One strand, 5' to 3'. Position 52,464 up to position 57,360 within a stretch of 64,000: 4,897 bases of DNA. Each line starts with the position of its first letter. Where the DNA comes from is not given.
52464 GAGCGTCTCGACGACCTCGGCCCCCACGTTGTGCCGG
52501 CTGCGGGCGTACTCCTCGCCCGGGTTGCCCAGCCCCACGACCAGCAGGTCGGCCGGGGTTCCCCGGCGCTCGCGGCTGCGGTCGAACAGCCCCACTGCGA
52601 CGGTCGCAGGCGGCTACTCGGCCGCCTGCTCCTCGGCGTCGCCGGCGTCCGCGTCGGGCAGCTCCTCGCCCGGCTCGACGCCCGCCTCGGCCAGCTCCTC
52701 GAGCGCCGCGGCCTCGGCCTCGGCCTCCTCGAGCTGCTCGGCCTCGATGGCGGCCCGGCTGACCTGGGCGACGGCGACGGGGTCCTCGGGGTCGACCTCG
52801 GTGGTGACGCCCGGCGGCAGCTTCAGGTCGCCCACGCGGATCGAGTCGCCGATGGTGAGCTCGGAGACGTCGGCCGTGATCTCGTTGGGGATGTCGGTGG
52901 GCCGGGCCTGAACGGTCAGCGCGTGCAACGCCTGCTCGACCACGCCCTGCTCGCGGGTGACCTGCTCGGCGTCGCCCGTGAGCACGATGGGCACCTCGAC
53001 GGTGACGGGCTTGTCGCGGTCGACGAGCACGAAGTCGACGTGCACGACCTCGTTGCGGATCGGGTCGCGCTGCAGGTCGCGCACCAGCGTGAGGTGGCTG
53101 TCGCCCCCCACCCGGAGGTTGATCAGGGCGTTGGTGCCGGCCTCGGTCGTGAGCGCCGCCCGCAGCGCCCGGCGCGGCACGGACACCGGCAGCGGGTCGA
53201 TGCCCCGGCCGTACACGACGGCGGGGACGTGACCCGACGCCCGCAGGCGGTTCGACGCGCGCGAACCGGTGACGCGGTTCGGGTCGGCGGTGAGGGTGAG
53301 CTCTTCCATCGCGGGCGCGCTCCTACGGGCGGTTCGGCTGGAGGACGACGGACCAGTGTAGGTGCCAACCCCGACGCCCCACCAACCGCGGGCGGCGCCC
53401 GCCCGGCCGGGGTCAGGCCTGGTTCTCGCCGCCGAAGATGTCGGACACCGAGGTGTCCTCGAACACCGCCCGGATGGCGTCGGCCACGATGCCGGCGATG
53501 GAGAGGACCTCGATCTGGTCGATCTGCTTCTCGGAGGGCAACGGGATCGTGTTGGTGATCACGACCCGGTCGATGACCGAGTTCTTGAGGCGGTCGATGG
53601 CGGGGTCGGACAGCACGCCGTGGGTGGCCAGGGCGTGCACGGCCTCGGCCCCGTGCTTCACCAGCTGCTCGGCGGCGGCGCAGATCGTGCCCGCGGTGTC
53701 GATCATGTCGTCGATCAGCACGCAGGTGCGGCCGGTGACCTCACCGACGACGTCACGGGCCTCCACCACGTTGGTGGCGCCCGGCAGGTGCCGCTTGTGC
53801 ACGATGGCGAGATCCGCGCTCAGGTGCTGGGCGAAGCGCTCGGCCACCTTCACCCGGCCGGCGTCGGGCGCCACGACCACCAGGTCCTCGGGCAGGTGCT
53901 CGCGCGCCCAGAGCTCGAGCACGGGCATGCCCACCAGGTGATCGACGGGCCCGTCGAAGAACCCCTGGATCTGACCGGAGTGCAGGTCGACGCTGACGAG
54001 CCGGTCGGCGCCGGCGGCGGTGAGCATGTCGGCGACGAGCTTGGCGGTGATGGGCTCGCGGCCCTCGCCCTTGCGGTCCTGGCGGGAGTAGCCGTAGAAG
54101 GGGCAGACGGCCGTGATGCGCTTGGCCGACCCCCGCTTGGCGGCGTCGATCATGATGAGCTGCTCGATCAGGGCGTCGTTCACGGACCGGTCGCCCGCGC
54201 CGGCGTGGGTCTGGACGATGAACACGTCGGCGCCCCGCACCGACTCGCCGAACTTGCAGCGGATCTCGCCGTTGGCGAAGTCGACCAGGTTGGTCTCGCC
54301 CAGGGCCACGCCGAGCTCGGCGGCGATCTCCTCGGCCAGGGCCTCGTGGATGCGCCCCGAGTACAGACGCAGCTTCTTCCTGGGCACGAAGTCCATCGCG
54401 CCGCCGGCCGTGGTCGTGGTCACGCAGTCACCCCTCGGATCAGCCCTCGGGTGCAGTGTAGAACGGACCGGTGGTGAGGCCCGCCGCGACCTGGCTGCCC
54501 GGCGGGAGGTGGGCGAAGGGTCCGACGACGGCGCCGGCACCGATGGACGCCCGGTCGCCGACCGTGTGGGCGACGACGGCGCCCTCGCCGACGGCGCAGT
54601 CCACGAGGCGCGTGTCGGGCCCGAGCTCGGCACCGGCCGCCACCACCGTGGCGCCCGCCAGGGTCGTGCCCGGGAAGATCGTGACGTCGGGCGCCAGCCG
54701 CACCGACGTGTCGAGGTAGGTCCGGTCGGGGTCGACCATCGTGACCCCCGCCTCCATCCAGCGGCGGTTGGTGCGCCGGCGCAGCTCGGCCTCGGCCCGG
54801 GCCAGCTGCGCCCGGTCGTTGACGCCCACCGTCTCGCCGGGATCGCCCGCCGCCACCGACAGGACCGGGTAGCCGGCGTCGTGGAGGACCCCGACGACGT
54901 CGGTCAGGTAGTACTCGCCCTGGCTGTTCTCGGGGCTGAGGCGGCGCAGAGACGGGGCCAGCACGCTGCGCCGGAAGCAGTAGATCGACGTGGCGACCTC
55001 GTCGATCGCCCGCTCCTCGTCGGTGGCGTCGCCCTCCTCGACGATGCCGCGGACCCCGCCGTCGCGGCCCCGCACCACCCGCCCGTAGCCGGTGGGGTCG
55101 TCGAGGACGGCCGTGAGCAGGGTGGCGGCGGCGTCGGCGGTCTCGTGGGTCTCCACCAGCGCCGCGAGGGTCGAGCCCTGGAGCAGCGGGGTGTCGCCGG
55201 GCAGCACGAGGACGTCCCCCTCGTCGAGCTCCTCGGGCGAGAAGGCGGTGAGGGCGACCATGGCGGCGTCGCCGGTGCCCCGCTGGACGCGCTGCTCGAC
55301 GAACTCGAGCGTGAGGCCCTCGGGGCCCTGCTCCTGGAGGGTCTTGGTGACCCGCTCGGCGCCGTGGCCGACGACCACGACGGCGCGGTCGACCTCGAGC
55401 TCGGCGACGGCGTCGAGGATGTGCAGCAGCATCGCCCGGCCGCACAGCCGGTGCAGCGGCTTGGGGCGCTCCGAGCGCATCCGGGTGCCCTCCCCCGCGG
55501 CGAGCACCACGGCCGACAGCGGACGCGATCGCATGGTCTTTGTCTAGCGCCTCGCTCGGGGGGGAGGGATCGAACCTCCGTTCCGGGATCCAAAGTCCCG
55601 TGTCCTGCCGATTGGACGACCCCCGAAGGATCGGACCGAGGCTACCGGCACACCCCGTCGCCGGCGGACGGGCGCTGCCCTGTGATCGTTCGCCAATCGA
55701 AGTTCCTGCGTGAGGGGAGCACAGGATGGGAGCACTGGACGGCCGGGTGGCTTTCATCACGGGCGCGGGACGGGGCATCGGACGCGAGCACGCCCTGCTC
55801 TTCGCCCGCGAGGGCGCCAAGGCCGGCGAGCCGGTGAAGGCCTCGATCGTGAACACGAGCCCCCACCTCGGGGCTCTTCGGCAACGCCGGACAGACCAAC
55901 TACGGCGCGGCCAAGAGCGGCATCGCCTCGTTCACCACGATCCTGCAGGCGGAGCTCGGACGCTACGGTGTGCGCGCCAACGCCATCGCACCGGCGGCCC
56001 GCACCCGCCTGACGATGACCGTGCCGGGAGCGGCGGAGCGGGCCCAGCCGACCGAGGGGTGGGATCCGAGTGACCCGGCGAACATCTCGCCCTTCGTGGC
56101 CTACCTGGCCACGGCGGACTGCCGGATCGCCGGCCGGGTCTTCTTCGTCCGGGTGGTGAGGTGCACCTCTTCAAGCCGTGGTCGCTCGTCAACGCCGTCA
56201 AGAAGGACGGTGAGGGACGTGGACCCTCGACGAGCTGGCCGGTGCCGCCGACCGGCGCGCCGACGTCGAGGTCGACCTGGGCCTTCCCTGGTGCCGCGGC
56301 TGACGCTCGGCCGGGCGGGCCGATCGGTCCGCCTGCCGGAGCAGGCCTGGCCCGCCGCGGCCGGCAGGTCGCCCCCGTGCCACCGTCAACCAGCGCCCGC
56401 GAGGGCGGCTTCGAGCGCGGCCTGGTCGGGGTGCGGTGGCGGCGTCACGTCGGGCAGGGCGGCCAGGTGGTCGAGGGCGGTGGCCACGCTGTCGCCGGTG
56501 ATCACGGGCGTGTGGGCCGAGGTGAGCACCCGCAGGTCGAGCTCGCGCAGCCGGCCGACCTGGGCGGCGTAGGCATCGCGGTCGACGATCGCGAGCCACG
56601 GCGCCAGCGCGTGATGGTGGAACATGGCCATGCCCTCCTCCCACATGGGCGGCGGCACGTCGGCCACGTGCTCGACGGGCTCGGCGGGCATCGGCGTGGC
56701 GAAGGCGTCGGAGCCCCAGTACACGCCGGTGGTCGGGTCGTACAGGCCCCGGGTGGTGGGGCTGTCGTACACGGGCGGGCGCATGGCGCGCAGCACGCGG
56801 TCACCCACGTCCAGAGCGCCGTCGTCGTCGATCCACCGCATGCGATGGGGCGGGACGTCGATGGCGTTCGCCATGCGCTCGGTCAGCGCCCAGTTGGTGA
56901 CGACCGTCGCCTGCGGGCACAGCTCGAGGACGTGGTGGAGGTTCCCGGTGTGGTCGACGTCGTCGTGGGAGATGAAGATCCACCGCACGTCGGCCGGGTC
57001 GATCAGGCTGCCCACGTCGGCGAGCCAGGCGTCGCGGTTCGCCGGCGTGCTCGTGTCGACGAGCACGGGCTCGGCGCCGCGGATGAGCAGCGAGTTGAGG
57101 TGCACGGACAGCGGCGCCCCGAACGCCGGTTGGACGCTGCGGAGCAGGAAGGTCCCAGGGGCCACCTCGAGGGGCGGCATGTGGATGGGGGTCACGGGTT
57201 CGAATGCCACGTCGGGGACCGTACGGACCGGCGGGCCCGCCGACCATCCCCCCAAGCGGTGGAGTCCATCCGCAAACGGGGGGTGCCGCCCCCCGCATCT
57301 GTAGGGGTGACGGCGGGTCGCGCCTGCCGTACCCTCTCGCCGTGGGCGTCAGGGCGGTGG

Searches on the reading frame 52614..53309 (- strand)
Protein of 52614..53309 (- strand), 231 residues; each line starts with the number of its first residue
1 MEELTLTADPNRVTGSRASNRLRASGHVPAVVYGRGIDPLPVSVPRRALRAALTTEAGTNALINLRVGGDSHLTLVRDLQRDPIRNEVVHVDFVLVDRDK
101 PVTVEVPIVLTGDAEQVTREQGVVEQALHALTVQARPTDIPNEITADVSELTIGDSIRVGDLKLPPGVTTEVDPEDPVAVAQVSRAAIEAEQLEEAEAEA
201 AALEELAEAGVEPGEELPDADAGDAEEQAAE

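Call 60: search_protein_families(library=pfam, proteins=[window:52614-53309:-], max_evalue=0.0001)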
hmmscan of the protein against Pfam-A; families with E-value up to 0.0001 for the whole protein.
window:52614-53309:- (231 aa): 2 families
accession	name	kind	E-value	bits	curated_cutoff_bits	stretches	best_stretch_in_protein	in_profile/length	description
PF14693.11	Ribosomal_TL5_C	-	3.4e-25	88.7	27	1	102-182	2-81/84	Ribosomal protein TL5, C-terminal domain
PF01386.24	Ribosomal_L25p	-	6.3e-23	81.5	23.6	1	12-93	6-82/82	Ribosomal L25p family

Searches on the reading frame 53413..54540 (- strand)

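Call 60: search_protein_families(library=pfam, proteins=[window:53413-54540:-], max_evalue=0.0001)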
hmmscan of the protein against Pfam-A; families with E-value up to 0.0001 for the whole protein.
window:53413-54540:- (375 aa): 3 families
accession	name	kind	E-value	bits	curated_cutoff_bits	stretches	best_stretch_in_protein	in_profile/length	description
PF13793.12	Pribosyltran_N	-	7.9e-46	155.2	25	1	58-177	2-117/117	N-terminal domain of ribose phosphate pyrophosphokinase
PF14572.12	Pribosyl_synth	-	1.3e-26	94.2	27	1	263-369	76-183/184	Phosphoribosyl synthetase-associated domain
PF00156.33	Pribosyltran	-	6.7e-13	48.7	26.3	1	219-309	30-126/158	Phosphoribosyl transferase domain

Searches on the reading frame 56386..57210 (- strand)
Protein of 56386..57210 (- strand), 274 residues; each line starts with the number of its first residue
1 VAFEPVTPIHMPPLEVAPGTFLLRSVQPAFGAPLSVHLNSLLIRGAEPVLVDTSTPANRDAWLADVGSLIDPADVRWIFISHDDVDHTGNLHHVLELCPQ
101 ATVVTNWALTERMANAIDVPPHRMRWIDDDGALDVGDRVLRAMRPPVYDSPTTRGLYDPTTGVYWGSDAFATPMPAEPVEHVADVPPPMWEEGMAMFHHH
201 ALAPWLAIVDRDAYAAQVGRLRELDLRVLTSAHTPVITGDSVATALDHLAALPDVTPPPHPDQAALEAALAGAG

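Call 60: search_protein_families(library=pfam, proteins=[window:56386-57210:-], max_evalue=0.0001)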
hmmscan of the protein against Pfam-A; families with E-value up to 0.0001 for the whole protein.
window:56386-57210:- (274 aa): 2 families
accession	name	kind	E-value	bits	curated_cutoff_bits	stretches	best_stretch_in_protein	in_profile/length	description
PF19583.5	ODP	-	6.7e-14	52.6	27.2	1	39-230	4-190/194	ODP family beta lactamase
PF00753.33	Lactamase_B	-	1e-05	26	22.7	1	39-102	7-71/196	Metallo-beta-lactamase superfamily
